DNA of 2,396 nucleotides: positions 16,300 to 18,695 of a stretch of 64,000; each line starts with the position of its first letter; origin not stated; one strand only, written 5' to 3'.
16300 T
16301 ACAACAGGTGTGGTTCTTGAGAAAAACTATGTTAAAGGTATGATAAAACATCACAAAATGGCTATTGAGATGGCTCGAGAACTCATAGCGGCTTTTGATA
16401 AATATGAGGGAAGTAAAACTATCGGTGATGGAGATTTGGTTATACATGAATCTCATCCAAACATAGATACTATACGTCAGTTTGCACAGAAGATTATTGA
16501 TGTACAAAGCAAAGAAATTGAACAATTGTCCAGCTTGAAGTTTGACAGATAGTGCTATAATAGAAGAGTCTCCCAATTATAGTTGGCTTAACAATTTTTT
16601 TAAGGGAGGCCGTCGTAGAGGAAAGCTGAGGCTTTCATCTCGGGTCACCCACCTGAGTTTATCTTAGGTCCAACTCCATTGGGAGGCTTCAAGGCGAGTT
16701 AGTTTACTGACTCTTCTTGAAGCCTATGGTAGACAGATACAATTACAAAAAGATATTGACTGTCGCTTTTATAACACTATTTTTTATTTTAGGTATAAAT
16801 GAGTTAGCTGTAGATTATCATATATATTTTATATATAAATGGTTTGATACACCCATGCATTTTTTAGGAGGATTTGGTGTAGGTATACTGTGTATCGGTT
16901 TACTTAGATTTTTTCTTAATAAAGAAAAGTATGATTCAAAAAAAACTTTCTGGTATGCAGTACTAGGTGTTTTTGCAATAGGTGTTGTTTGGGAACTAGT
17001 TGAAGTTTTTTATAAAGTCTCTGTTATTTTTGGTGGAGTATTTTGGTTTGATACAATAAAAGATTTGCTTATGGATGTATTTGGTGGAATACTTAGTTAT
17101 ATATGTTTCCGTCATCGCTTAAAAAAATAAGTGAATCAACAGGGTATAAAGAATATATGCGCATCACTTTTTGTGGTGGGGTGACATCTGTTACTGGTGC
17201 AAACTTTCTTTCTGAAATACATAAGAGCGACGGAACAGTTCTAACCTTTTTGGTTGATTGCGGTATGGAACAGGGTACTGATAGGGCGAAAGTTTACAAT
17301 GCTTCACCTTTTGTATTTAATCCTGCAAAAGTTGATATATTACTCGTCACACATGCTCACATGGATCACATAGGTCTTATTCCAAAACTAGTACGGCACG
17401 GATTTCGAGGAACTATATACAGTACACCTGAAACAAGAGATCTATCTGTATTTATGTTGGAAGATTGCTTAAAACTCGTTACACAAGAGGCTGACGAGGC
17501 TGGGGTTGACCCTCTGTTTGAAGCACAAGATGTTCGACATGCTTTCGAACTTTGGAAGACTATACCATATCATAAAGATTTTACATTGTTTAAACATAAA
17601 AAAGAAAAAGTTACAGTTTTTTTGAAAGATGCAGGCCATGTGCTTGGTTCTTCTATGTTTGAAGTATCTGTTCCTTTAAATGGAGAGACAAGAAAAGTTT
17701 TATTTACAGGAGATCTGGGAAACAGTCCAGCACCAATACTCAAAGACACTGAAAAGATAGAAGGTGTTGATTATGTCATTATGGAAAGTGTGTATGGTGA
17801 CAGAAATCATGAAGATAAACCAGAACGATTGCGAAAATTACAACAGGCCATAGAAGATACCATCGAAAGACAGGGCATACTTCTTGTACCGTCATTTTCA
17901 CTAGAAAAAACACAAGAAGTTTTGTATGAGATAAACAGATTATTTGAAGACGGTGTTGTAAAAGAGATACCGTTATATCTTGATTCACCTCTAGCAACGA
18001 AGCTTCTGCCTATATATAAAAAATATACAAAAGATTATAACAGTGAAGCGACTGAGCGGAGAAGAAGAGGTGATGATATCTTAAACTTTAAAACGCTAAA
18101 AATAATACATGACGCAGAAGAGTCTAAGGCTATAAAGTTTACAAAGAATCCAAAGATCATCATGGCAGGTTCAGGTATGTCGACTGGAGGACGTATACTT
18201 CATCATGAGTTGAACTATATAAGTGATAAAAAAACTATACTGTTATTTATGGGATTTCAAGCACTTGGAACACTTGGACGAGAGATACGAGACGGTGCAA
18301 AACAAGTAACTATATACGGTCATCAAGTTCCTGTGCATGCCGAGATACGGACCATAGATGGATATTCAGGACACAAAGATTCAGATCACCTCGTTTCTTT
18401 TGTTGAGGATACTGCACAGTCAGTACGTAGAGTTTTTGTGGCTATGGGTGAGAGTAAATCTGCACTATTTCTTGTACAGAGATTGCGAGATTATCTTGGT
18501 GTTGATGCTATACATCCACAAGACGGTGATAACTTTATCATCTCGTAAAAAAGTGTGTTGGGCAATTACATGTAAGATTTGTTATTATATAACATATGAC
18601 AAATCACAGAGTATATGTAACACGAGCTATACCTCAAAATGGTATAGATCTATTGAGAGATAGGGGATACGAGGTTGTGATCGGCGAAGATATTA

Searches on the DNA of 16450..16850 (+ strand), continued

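Call 53: search_with_rna_model(model_id=R1, sources=[L122, L098, L154], max_evalue=0.01, show_alignments=3)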
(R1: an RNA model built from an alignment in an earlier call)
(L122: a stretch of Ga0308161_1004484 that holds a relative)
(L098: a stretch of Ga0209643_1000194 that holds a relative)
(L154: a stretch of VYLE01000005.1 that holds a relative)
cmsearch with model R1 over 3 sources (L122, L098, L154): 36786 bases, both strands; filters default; matches with E-value up to 0.01: 3.
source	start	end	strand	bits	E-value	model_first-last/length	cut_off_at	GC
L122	6713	6811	-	40.4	6.6e-09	1-118/118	no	0.61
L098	3778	3874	-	38.2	2.8e-08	1-118/118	no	0.64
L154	2379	2445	+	29.7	7.5e-06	32-100/118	no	0.66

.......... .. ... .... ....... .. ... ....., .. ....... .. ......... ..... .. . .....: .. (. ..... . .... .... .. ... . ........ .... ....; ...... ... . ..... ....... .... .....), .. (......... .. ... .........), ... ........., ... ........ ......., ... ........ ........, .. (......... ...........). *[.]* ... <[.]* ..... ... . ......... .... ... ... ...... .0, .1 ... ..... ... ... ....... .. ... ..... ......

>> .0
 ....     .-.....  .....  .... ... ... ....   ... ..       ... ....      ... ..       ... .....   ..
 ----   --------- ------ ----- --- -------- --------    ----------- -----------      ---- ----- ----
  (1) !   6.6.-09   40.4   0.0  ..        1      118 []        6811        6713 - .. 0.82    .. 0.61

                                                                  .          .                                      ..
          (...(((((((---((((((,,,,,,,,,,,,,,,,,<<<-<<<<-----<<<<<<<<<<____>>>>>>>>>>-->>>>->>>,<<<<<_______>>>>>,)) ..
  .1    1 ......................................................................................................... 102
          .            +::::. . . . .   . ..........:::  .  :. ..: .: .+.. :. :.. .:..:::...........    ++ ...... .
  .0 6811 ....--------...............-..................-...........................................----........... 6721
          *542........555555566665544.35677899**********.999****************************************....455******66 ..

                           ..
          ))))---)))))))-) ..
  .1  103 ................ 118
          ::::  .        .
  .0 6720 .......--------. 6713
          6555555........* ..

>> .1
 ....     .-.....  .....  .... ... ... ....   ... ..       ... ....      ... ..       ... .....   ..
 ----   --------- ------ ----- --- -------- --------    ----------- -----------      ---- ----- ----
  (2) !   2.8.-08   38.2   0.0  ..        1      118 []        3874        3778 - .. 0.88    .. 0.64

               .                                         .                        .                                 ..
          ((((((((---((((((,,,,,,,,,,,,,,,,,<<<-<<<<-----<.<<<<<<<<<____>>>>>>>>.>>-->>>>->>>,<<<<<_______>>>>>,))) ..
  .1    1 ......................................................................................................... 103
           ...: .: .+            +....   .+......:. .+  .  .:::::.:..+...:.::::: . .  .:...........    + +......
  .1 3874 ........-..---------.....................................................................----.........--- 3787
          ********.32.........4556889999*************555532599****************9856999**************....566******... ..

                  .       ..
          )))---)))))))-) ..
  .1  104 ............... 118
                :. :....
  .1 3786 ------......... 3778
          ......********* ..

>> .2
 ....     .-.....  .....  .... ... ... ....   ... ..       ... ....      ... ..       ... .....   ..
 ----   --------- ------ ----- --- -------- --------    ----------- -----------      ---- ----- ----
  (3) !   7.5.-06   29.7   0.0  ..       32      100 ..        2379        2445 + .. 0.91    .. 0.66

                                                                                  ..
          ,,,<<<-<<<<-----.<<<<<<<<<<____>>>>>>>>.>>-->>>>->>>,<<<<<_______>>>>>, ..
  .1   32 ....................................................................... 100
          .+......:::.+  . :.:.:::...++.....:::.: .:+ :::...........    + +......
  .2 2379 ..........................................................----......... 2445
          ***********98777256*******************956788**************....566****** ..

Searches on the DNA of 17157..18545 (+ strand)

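Call 22: search_rna_families(sources=[L076, L069, L077, L046, L064, L030, L029, L075, L020, L028, L067, L061, L068, L073, L065], threshold=gathering)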
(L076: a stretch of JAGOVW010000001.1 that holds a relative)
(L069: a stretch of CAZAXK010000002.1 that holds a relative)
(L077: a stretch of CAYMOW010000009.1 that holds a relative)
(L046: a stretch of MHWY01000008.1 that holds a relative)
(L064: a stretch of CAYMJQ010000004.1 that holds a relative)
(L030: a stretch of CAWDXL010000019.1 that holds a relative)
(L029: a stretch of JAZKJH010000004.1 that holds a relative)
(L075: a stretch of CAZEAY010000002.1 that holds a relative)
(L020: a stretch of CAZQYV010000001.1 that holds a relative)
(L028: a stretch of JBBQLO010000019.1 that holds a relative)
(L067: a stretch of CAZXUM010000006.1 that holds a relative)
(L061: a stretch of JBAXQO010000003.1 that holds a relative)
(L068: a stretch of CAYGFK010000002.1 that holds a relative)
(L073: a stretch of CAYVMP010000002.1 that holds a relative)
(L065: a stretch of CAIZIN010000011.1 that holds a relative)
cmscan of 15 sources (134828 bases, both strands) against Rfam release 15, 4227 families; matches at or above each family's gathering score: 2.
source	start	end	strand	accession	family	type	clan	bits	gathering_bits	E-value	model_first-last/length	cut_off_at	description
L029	301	544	+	RF02541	LSU_rRNA_bacteria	Gene; rRNA;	CL00112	220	50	6.2e-68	2656-2912/2925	no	Bacterial large subunit ribosomal RNA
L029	692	798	+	RF00001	5S_rRNA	Gene; rRNA;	CL00113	73.2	38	3.1e-13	1-120/120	no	5S ribosomal RNA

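Call 28: search_rna_families(source=L076, start=3330, end=3600, threshold=evalue, max_evalue=10, show_alignments=2)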
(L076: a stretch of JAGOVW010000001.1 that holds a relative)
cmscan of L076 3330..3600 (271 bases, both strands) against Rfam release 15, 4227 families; matches with E-value up to 10: 10.
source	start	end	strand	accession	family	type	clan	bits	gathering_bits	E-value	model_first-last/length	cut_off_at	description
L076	3533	3584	-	RF02067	STnc310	Gene; sRNA;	-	22.3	40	0.045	1-61/61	no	Salmonella enterica sRNA STnc310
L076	3539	3571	+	RF02069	STnc70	Gene; sRNA;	-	18.8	40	0.091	112-144/149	no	Enterobacterial sRNA STnc70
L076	3525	3574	+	RF00236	ctRNA_pGA1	Gene; antisense;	-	15.9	45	0.77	1-79/79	no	ctRNA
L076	3540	3590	-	RF02083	OrzO-P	Gene; antitoxin;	-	15.9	60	3.6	25-76/76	no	OrzO-P RNA antitoxin family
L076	3431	3479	-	RF01025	mir-934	Gene; miRNA;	-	15.8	80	2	1-83/83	no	mir-934 microRNA precursor family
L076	3426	3483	-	RF04142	mir-1299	Gene; miRNA;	-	13.8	89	6.6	1-83/83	no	mir-1299 microRNA precursor family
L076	3507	3572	+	RF00106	RNAI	Gene; antisense;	-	13.6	47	3.6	1-102/102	no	RNAI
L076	3539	3573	-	RF00125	IS128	Gene; sRNA;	-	13.5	80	1.8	162-198/209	no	IS128 RNA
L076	3424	3483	+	RF04211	MIR5185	Gene; miRNA;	-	13.2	101.7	7.1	1-111/111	no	MIR5185 microRNA precursor family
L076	3540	3570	+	RF00752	mir-14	Gene; miRNA;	-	12.9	53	6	12-52/63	no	mir-14 microRNA precursor family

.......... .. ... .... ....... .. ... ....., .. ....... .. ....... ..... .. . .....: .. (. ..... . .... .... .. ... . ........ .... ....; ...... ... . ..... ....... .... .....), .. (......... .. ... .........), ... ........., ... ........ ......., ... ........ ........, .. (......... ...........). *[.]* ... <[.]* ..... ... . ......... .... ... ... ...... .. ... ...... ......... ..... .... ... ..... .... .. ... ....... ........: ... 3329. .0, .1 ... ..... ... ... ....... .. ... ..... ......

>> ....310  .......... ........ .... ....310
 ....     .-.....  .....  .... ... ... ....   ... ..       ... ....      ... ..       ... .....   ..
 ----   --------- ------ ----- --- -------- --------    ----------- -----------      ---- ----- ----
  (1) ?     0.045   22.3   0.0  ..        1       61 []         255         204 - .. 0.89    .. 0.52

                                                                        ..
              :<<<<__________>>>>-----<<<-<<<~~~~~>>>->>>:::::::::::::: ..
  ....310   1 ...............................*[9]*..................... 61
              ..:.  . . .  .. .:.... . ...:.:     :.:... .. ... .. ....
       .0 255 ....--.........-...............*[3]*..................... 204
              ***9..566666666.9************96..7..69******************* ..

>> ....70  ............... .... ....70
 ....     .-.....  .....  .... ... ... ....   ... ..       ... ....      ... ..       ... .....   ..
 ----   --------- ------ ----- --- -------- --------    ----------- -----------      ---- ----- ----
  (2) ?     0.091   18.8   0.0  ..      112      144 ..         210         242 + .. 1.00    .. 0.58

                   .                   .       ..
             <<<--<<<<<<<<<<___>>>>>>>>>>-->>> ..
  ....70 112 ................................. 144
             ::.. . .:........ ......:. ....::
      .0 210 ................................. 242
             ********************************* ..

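Call 29: search_rna_families(source=L046, start=3320, end=3570, threshold=evalue, max_evalue=10, show_alignments=2)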
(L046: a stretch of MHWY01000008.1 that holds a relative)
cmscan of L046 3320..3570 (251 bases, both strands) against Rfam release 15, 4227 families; matches with E-value up to 10: 2.
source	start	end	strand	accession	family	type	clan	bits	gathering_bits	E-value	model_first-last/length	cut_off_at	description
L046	3340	3413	-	RF00609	SNORD100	Gene; snRNA; snoRNA; CD-box;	CL00073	16.1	58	0.99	1-81/81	no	Small nucleolar RNA SNORD100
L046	3399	3497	+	RF01699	Clostridiales-1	Gene; sRNA;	-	12.4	48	2.7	1-166/166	no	Clostridiales-1 RNA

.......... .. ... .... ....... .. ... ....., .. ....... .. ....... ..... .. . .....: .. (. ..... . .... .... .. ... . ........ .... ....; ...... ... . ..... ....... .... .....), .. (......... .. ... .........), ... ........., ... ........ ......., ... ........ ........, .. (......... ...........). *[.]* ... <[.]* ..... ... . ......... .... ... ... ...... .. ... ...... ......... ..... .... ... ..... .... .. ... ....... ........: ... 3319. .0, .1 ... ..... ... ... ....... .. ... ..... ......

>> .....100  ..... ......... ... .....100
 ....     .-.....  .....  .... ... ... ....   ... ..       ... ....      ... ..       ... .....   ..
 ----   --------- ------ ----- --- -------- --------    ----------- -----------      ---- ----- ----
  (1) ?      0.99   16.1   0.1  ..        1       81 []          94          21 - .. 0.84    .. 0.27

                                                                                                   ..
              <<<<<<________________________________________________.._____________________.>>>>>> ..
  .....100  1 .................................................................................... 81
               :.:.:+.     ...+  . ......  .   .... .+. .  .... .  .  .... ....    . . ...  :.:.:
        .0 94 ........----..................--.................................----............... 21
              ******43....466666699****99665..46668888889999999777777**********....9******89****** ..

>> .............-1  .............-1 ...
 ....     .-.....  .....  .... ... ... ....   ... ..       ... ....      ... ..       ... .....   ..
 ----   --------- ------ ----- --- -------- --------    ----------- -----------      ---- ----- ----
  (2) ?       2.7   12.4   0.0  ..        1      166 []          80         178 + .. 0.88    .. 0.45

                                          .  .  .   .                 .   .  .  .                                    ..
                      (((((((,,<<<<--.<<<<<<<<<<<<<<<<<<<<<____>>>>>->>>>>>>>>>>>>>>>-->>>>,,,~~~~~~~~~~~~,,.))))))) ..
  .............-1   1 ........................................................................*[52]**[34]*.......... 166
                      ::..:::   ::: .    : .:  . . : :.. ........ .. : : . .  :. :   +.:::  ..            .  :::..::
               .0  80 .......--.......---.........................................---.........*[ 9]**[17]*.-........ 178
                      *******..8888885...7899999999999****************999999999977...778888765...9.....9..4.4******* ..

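Call 30: search_rna_families(source=L070, start=3300, end=3600, threshold=evalue, max_evalue=10, show_alignments=2)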
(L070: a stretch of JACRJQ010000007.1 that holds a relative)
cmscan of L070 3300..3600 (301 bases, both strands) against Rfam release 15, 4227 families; matches with E-value up to 10: 8.
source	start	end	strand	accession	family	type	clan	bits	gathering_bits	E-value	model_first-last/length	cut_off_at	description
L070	3392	3472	+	RF00013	6S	Gene;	-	22.2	46.4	0.01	40-147/187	no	6S / SsrS RNA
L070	3496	3519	-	RF01687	Acido-Lenti-1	Gene; sRNA;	-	19.2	37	0.03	1-46/46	no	Acido-Lenti-1 RNA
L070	3492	3586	-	RF02344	ar14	Gene; sRNA;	-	19.2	58.8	0.12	1-123/123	no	Alphaproteobacterial ar14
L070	3498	3534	-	RF01677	P35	Gene; sRNA;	-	16.3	70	4.5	1-62/62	no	Pseudomonas sRNA P35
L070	3496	3522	+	RF00116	C0465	Gene; sRNA;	-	15.8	40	2.4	45-72/78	no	C0465 RNA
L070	3385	3424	-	RF01726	SAM-II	Cis-reg; riboswitch;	-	15.5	44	2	1-60/60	no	SAM-II riboswitch aptamer (SAM-II long loop)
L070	3497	3526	-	RF01356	CRISPR-DR28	Gene; CRISPR;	-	15.5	35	4.2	1-24/24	no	CRISPR RNA direct repeat element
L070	3493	3526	-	RF01264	snR83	Gene; snRNA; snoRNA; HACA-box;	CL00023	13.4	75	0.7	69-102/308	no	Small nucleolar RNA snR83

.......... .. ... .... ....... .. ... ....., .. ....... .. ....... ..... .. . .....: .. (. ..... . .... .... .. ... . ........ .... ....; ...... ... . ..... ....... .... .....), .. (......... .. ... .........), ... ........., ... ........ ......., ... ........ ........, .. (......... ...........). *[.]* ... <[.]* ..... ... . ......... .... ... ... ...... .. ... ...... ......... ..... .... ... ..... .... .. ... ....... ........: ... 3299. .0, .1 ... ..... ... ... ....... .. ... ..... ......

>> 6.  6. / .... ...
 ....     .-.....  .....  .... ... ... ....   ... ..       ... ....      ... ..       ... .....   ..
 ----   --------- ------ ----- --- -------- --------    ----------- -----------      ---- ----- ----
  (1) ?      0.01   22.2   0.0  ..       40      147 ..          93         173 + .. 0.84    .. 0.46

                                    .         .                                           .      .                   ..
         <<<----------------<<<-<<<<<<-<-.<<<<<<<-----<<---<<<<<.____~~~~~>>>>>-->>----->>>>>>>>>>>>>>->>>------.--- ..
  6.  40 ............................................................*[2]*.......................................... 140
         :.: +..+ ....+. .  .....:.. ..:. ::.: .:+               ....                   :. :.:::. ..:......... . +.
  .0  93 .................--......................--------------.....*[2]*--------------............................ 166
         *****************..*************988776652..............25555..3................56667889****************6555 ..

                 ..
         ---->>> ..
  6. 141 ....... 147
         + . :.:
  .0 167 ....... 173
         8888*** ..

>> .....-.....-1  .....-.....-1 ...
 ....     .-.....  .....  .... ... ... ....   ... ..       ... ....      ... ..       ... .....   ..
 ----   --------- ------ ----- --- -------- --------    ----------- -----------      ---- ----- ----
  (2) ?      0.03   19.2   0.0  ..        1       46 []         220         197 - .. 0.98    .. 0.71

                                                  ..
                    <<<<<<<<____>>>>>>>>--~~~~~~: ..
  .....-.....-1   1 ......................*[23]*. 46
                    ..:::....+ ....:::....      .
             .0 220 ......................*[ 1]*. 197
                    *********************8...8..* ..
